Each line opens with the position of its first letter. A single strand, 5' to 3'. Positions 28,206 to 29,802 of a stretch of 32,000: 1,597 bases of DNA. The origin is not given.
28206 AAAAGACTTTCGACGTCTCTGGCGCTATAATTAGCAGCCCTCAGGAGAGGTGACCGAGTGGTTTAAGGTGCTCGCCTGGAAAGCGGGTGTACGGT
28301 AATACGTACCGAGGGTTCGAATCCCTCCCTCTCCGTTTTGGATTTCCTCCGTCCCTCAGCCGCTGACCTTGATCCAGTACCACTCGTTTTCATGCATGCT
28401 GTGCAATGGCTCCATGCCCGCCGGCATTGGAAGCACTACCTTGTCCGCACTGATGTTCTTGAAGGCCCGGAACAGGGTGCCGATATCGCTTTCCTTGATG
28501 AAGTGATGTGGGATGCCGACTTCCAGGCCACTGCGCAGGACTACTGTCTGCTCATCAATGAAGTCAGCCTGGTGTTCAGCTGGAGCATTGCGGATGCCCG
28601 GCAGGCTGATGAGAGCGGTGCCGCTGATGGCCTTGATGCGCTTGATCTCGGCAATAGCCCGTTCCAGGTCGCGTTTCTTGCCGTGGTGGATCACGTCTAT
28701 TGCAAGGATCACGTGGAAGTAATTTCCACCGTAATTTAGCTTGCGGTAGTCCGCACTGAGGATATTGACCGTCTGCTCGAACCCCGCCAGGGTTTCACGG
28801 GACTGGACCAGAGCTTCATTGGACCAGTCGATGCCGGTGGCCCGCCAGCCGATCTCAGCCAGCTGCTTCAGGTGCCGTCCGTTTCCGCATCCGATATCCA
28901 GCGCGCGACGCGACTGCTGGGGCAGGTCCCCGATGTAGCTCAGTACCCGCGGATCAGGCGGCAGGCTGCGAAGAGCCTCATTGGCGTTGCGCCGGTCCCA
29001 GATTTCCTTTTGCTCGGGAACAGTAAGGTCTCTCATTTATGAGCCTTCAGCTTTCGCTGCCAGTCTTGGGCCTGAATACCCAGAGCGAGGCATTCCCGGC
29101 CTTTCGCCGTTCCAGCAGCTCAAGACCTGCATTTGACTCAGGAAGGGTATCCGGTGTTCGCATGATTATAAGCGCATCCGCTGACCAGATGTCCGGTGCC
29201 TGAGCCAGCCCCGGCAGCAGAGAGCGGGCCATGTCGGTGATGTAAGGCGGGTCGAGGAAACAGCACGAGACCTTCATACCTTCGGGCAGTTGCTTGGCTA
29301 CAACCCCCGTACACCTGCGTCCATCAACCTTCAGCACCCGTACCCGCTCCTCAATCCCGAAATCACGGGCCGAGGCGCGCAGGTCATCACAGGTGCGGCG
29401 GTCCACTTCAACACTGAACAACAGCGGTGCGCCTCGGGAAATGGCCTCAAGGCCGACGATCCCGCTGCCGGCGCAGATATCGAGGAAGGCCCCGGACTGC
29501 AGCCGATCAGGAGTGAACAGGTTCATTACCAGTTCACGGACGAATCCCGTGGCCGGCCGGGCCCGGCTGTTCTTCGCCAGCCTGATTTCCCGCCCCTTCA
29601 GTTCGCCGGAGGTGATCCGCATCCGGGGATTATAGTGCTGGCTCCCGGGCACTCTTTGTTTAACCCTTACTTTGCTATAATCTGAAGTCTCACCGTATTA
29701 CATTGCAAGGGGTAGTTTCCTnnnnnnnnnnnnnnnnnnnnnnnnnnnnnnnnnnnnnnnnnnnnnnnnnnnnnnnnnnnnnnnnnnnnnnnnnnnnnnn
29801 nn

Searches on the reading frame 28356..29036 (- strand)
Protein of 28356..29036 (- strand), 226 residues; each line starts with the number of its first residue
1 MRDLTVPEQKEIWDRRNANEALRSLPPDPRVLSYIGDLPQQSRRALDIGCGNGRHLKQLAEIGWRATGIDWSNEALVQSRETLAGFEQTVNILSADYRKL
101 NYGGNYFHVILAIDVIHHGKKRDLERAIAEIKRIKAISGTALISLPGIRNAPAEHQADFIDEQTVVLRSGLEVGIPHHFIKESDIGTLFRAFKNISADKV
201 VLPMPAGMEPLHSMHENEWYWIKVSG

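Call 19: search_protein_families(library=pfam, proteins=[window:28356-29036:-], max_evalue=0.01)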
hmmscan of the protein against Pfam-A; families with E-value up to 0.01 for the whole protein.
window:28356-29036:- (226 aa): 11 families
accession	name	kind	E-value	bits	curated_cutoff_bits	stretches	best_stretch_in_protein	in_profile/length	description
PF13649.12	Methyltransf_25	-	2e-16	60.9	27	1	46-134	2-92/97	Methyltransferase domain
PF08241.18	Methyltransf_11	-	1.6e-15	57.9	21.2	1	46-140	1-92/95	Methyltransferase domain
PF08242.18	Methyltransf_12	-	3e-11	44.3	30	1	46-134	1-91/98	Methyltransferase domain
PF13847.12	Methyltransf_31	-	1.1e-10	41.8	27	1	43-147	5-113/145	Methyltransferase domain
PF13489.12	Methyltransf_23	-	5.8e-10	39.6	27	1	31-148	12-121/164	Methyltransferase domain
PF02353.26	CMAS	-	3.8e-06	26.8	27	1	41-143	62-164/273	Mycolic acid cyclopropane synthetase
PF08003.17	Methyltransf_9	-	6.6e-05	22.5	23.8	1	30-120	106-196/315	Protein of unknown function (DUF1698)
PF03848.20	TehB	-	7.7e-05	22.6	20.4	1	44-143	33-132/193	Tellurite resistance protein TehB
PF07021.18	MetW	-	0.00049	20.2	21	1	34-79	6-52/193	Methionine biosynthesis protein MetW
PF05724.17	TPMT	-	0.0074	16.4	26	1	32-79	27-75/218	Thiopurine S-methyltransferase (TPMT)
PF05175.20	MTS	-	0.0095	16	23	0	38-99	27-92/170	Methyltransferase small domain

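Call 49: search_protein_families(library=padloc, proteins=[window:28356-29036:-], max_evalue=0.001)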
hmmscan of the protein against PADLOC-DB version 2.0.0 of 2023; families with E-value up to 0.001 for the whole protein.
window:28356-29036:- (226 aa): 1 family
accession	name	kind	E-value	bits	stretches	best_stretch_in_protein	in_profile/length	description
PDLC04134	mad2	-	2.7e-13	47.6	1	16-147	264-398/492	mads_2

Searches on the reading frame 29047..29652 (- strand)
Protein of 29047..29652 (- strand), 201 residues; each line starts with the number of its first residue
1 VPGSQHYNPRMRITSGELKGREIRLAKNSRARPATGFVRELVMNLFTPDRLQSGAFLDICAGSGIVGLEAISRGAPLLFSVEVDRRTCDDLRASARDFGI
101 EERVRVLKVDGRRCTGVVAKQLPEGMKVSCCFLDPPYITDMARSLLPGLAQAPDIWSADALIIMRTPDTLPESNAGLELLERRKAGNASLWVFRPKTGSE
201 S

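Call 10: find_encoding_contigs(protein=window:29047-29652:-, flank=10000, max_places=6)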
Protein window:29047-29652:- (201 aa): 6 contigs read that carry it; 5 places shown.
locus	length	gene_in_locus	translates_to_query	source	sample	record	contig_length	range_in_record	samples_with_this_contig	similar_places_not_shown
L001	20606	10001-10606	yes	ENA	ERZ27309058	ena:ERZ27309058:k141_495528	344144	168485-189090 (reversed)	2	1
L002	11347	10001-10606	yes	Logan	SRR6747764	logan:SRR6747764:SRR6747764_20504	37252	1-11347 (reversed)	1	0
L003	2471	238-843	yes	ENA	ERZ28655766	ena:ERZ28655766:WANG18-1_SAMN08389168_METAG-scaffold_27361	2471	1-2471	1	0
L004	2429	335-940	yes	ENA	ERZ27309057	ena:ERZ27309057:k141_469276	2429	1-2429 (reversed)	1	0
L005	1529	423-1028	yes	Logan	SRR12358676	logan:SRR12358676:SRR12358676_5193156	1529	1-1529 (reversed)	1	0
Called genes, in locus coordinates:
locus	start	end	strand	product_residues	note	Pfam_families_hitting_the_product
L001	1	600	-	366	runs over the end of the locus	PF13620:CarboxypepD_reg, PF22904:NOMO1-like_2nd (weak), PF13715:CarbopepD_reg_2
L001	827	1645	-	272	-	-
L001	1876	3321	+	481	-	PF13393:tRNA-synt_His, PF00587:tRNA-synt_2b (weak), PF03129:HGTP_anticodon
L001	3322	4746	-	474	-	PF01743:PolyA_pol, PF01966:HD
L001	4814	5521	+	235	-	-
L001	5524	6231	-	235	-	PF00994:MoCF_biosynth, PF24102:FLAD1_M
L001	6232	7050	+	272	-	-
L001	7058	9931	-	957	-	PF13289:SIR2_2, PF13432:TPR_16 (weak), PF14559:TPR_19 (weak), PF07719:TPR_2 (weak), PF00515:TPR_1 (weak), PF07719:TPR_2 (weak), PF13432:TPR_16, PF13432:TPR_16, +20 more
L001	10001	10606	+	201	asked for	PF03602:Cons_hypoth95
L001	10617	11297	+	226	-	PF13489:Methyltransf_23, PF02353:CMAS (weak), PF13847:Methyltransf_31, PF08241:Methyltransf_11, PF08242:Methyltransf_12, PF13649:Methyltransf_25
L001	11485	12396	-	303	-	PF18030:Rimk_N, PF14397:ATPgrasp_ST (faint), PF02655:ATP-grasp_3, PF08443:RimK, PF02955:GSH-S_ATP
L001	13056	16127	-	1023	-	PF00873:ACR_tran, PF03176:MMPL, PF02355:SecD_SecF_C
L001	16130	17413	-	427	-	PF25919:BSH_CusB (faint), PF00364:Biotin_lipoyl (faint), PF25917:BSH_RND, PF25973:BSH_CzcB, PF25984:BSH_YknX (weak), PF25881:HH_YBHG, PF25954:Beta-barrel_RND_2 (weak), PF25989:YknX_C, +2 more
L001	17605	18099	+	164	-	PF08327:AHSA1 (weak)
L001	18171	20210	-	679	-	PF00041:fn3 (faint), PF18911:PKD_4, PF00801:PKD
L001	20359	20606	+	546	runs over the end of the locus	PF00135:COesterase, PF20434:BD-FAE (weak), PF07859:Abhydrolase_3 (faint)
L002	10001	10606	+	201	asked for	PF03602:Cons_hypoth95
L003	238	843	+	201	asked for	PF03602:Cons_hypoth95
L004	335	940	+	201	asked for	PF03602:Cons_hypoth95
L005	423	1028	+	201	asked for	PF03602:Cons_hypoth95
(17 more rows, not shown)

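Call 19: search_protein_families(library=pfam, proteins=[L001:6232-7050:+, L001:5524-6231:-, L001:4814-5521:+, L001:827-1651:-, window:29047-29652:-], max_evalue=0.01)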
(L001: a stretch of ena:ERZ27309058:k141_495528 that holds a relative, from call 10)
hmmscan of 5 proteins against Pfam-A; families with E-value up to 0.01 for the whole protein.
L001:6232-7050:+ (272 aa): 0 families

L001:5524-6231:- (235 aa): 2 families
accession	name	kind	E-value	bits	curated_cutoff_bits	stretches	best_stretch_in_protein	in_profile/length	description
PF00994.29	MoCF_biosynth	-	1.9e-30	105.9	26.6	1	5-157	2-138/144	Probable molybdopterin binding domain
PF24102.1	FLAD1_M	-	1.4e-10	41.3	27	1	167-230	4-69/78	FAD synthase, middle domain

L001:4814-5521:+ (235 aa): 2 families
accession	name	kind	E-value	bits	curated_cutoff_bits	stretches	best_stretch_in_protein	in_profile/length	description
PF21982.2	RecX_HTH1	-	2e-05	24.9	26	1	63-98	2-37/40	RecX, first three-helix domain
PF02631.22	RecX_HTH2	-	0.00024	21.7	26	1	108-146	1-39/42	RecX, second three-helix domain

L001:827-1651:- (274 aa): 1 family
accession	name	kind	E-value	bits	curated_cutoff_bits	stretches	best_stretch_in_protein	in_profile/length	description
PF13442.11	Cytochrome_CBB3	-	0.0004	21.1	27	1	210-259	11-60/68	Cytochrome C oxidase, cbb3-type, subunit III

window:29047-29652:- (201 aa): 1 family
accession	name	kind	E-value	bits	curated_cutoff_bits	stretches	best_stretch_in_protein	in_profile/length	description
PF03602.21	Cons_hypoth95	-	1.4e-30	106.7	24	1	11-193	1-181/182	Conserved hypothetical protein 95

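Call 49: search_protein_families(library=padloc, proteins=[L001:6232-7050:+, L001:5524-6231:-, L001:4814-5521:+], max_evalue=0.001)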
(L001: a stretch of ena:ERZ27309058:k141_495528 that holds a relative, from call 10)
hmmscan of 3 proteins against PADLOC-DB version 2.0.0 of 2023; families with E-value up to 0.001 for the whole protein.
L001:6232-7050:+ (272 aa): 0 families

L001:5524-6231:- (235 aa): 0 families

L001:4814-5521:+ (235 aa): 0 families

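Call 53: find_related_loci(query=L001:1876-3321:+, collection=metagenome_contigs, flank=10000)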
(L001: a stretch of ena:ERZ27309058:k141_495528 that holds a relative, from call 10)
Query L001:1876-3321:+ (481 aa) in metagenome_contigs; peptide patterns used: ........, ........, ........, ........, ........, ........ (x = any residue, [..] = any of these).
117 stretches matched a pattern; 19 encode a relative of the query (tblastn E <= 1e-3); 19 distinct loci.
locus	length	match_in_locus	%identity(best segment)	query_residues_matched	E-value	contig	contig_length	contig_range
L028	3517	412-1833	67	5-477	0e+0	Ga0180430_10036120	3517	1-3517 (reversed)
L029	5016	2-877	68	186-477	5e-130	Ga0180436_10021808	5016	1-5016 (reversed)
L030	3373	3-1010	62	147-480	2e-129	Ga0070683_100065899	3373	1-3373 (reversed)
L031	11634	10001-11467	44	1-479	3e-121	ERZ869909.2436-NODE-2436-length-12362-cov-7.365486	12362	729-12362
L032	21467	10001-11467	43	1-479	5e-119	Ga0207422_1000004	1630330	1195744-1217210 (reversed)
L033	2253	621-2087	44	1-479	1e-125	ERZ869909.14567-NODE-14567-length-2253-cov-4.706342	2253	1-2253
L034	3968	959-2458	43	1-479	1e-115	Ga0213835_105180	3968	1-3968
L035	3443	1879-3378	43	1-479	2e-116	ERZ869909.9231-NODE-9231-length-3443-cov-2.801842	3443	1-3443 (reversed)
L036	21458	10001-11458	44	4-478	1e-110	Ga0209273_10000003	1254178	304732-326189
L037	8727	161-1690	43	4-477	4e-110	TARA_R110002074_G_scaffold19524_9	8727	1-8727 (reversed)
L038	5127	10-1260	48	69-478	7e-107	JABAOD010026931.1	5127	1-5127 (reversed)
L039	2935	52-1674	41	4-481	1e-108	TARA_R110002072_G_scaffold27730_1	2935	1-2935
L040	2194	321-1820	42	4-477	2e-109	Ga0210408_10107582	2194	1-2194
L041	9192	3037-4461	40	8-477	9e-97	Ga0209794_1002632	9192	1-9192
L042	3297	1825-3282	39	4-455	4e-90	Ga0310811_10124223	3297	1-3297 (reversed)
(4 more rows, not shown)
